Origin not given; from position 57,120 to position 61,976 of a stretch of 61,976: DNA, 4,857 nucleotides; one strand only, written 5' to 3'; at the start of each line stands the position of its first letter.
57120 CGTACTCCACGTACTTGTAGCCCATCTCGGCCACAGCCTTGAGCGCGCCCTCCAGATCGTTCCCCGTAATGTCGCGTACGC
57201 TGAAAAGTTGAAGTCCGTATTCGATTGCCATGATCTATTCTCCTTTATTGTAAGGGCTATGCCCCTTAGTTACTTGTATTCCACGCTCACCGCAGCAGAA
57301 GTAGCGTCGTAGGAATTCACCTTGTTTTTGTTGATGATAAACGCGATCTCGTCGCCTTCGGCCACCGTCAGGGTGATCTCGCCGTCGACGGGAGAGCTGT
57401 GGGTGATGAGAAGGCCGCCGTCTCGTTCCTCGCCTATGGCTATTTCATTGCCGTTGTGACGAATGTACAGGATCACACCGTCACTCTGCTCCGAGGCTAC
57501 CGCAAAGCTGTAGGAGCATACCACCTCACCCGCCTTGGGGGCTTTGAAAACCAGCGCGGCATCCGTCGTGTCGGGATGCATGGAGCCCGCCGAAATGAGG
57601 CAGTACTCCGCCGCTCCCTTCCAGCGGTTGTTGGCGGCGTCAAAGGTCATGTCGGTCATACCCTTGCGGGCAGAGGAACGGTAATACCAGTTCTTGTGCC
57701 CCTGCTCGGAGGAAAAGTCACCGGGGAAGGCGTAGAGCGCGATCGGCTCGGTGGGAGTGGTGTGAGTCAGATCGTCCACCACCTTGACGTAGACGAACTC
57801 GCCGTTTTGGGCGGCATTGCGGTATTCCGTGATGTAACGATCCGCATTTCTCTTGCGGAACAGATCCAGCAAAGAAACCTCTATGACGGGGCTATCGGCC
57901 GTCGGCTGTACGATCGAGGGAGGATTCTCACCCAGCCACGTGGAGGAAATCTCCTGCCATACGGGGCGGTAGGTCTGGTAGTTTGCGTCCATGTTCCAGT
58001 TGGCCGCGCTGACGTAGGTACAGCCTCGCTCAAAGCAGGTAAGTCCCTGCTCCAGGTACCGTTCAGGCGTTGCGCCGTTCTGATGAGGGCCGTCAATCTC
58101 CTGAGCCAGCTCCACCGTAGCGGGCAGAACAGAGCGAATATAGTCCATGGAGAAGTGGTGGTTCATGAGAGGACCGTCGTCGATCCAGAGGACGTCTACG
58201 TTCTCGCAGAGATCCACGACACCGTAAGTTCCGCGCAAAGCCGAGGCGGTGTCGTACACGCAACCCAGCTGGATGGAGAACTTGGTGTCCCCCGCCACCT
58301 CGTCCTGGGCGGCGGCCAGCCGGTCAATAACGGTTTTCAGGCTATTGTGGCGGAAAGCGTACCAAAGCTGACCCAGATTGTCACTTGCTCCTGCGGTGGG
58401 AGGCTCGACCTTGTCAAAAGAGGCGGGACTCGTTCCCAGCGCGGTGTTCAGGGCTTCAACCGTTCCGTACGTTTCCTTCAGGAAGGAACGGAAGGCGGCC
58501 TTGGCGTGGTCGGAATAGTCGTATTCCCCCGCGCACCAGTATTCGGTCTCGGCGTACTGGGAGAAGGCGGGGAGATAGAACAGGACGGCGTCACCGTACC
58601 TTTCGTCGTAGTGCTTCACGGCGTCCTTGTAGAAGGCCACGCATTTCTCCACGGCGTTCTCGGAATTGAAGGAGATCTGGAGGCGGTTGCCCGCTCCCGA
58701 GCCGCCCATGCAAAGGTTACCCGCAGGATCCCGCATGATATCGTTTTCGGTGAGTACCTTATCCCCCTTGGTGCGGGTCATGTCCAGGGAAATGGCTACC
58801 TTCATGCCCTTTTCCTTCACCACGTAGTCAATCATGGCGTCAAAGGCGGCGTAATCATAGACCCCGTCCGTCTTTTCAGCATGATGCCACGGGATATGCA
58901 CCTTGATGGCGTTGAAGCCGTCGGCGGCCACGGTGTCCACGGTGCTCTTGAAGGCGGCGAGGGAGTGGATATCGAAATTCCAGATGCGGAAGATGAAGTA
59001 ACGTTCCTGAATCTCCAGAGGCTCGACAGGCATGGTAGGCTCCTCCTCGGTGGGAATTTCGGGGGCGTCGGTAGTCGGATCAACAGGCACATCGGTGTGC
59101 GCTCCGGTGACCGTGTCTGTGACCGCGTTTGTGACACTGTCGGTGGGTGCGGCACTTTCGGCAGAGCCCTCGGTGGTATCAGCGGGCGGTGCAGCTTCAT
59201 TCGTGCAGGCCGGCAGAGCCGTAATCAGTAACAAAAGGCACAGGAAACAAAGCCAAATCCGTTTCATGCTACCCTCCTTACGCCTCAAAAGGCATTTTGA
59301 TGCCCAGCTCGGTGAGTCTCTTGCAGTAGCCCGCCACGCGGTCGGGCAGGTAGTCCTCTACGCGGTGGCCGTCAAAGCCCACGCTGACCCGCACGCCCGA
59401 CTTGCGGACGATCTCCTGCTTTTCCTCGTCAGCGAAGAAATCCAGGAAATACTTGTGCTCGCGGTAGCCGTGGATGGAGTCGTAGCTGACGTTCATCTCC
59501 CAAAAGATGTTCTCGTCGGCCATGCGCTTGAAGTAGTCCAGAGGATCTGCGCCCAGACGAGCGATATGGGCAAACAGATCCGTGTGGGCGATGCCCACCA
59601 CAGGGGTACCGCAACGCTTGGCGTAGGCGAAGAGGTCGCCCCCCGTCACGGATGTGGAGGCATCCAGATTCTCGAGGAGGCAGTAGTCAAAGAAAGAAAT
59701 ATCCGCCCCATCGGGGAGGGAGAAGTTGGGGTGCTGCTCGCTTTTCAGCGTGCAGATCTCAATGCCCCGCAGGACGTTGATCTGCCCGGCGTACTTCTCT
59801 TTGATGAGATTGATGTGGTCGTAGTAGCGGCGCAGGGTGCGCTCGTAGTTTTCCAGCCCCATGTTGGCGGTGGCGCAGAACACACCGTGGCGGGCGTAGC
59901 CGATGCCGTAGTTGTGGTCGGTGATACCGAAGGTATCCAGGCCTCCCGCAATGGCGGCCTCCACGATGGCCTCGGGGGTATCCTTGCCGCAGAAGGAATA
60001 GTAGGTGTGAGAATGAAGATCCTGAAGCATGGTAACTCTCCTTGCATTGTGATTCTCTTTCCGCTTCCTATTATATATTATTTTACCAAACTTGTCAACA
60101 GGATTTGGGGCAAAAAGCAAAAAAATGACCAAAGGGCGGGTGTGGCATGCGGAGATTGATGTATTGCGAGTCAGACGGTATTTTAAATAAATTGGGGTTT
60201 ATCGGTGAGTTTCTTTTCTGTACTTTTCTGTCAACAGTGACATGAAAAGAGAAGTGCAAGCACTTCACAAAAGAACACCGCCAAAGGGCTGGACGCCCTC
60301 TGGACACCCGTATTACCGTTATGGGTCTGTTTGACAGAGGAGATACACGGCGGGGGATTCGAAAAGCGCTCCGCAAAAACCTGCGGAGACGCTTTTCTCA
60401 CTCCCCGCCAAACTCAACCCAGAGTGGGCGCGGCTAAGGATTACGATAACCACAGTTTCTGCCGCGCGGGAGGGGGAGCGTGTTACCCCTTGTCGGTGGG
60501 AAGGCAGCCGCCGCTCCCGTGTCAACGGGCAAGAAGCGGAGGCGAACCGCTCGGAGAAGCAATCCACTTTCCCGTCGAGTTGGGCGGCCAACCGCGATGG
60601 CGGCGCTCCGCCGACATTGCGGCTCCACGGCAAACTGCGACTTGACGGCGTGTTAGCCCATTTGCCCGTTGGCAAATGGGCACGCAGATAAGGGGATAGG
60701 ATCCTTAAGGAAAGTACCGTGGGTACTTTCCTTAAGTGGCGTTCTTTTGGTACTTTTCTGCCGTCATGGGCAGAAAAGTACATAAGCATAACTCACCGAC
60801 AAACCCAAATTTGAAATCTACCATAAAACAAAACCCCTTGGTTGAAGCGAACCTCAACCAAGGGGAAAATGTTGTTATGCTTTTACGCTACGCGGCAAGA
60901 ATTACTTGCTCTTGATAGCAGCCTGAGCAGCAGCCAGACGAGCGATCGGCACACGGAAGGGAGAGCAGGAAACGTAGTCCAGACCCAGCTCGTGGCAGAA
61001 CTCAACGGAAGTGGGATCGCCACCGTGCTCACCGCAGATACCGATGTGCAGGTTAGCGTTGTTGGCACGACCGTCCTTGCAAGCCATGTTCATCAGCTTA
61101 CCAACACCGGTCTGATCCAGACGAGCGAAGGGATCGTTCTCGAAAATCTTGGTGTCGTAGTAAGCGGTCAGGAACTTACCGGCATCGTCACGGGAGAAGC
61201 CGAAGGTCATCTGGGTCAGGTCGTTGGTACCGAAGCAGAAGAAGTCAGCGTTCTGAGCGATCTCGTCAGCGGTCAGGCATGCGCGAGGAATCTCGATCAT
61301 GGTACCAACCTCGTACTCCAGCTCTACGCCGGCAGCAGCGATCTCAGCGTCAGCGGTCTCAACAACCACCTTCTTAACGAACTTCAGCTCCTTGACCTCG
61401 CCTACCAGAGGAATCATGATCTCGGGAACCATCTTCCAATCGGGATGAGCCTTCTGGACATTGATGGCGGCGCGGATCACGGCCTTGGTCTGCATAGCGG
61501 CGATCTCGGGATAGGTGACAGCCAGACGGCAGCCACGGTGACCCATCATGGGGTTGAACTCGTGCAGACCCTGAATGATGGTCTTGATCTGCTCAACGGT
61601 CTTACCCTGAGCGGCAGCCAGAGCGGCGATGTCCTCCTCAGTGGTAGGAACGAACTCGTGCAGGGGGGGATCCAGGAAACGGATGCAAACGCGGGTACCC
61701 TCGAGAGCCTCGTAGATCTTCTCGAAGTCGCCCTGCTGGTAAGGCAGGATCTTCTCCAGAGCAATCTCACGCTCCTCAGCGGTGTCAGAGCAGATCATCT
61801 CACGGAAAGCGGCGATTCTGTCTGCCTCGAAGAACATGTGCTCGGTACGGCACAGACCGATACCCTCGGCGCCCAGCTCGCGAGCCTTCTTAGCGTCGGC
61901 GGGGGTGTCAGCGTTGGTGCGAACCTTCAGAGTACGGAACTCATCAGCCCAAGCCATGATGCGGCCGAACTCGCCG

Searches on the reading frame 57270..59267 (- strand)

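Call 79: search_protein_families(library=pfam, proteins=[window:57270-59267:-], max_evalue=0.001)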
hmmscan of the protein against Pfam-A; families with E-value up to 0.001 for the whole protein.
window:57270-59267:- (665 aa): 2 families
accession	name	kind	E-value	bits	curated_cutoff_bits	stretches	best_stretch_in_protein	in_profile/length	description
PF02449.21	Glyco_hydro_42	-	1.1e-13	51.8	21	1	107-317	13-217/376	Beta-galactosidase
PF01373.23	Glyco_hydro_14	-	2e-09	37.4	27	1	212-293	142-224/402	Glycosyl hydrolase family 14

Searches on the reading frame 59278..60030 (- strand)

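Call 79: search_protein_families(library=pfam, proteins=[window:59278-60030:-], max_evalue=0.001)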
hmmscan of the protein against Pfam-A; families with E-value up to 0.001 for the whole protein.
window:59278-60030:- (250 aa): 1 family
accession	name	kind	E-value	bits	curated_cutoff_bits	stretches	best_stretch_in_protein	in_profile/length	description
PF02811.25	PHP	-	1.3e-10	42.3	26.4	1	4-95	1-66/164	PHP domain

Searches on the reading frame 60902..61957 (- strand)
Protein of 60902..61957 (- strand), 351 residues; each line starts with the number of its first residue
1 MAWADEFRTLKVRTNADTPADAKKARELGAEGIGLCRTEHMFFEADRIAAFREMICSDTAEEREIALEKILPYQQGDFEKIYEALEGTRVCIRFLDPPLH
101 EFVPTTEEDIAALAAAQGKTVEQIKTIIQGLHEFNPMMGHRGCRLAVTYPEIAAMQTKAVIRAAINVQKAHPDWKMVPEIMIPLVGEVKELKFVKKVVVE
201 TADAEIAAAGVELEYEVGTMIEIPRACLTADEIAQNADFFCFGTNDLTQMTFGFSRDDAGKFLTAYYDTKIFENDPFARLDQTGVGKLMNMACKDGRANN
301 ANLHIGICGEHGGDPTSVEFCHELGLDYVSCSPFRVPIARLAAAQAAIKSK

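Call 79: search_protein_families(library=pfam, proteins=[window:60902-61957:-], max_evalue=0.001)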
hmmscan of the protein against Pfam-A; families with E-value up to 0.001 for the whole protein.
window:60902-61957:- (351 aa): 1 family
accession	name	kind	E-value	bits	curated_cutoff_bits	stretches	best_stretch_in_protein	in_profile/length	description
PF02896.24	PEP-utilizers_C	-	1.7e-78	264.2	22.8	1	2-346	12-291/293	PEP-utilising enzyme, PEP-binding domain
